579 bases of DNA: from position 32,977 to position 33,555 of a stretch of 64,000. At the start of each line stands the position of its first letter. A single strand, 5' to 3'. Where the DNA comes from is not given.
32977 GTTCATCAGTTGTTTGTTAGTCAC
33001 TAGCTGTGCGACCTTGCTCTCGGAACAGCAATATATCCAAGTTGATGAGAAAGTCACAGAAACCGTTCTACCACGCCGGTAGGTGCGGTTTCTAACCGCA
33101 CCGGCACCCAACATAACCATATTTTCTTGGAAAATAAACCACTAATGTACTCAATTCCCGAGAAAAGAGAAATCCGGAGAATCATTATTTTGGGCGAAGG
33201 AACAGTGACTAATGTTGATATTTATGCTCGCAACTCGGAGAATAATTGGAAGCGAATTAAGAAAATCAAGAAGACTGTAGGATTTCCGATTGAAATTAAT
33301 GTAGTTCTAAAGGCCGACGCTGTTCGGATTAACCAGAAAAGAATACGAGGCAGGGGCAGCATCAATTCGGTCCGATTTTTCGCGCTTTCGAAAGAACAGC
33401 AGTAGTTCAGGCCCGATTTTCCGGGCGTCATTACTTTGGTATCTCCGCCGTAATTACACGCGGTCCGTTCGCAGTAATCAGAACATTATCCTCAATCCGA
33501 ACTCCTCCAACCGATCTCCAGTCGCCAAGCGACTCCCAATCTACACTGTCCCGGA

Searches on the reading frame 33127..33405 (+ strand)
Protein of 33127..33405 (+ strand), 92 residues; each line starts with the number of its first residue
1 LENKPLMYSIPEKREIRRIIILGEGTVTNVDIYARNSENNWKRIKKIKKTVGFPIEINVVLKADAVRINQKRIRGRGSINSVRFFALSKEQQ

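Call 32: search_protein_families(library=pfam, proteins=[window:33127-33405:+], max_evalue=0.01)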
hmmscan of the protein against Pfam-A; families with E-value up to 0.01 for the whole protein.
window:33127-33405:+ (92 aa): 1 family
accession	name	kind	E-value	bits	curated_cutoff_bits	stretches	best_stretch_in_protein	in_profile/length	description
PF00754.31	F5_F8_type_C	-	0.0082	16.7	28.2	1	11-72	42-114/127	F5/8 type C domain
